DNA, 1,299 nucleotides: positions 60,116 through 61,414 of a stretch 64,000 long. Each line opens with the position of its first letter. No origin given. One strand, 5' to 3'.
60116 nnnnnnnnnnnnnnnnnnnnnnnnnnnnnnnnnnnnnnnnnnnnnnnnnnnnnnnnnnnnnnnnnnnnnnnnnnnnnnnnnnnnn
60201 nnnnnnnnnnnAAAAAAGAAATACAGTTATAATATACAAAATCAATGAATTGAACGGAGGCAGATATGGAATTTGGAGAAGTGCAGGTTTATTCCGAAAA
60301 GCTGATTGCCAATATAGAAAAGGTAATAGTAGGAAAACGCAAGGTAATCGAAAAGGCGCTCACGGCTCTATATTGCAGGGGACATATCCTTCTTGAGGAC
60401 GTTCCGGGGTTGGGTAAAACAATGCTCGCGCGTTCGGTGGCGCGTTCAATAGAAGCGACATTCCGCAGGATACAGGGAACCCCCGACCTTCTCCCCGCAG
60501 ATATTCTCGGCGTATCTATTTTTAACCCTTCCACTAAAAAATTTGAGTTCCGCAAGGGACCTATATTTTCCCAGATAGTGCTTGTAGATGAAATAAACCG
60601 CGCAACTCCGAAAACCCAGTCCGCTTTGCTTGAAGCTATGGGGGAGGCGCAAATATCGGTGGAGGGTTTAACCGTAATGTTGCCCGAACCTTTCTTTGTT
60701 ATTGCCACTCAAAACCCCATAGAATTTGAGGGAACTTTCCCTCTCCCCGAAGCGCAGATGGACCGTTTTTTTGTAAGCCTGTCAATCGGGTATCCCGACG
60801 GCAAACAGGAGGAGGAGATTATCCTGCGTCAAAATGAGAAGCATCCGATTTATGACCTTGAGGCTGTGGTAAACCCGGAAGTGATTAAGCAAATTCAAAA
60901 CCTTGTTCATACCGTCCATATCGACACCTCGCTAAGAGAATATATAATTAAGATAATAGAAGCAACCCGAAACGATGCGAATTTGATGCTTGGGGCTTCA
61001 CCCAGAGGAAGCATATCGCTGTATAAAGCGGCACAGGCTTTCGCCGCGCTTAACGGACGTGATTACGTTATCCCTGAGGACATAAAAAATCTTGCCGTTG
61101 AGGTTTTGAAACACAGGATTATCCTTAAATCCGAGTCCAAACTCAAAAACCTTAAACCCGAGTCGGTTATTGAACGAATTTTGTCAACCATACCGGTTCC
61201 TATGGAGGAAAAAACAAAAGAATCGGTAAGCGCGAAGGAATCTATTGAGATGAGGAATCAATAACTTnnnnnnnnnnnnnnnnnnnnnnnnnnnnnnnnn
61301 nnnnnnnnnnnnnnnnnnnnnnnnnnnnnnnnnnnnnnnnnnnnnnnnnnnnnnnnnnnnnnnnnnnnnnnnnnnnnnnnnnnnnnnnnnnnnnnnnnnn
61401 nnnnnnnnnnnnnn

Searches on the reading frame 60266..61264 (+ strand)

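Call 14: search_protein_families(library=pfam, proteins=[window:60266-61264:+], max_evalue=0.00001)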
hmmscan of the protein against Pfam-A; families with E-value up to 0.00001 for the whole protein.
window:60266-61264:+ (332 aa): 5 families
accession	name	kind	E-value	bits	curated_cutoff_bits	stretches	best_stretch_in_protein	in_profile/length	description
PF07726.17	AAA_3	-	3.4e-62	208.6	27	1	40-169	1-130/131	ATPase family associated with various cellular activities (AAA)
PF17863.7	AAA_lid_2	-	3.1e-24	84.9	22.7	1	232-305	1-74/74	AAA lid domain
PF07728.20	AAA_5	-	2.2e-13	50.9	22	1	41-168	2-139/139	AAA domain (dynein-related subfamily)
PF00004.35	AAA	-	2.5e-08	34.9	21.2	1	43-151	3-110/131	ATPase family associated with various cellular activities (AAA)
PF05496.18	RuvB_N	-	5.2e-06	26.8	27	0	34-131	29-114/159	Holliday junction DNA helicase RuvB P-loop domain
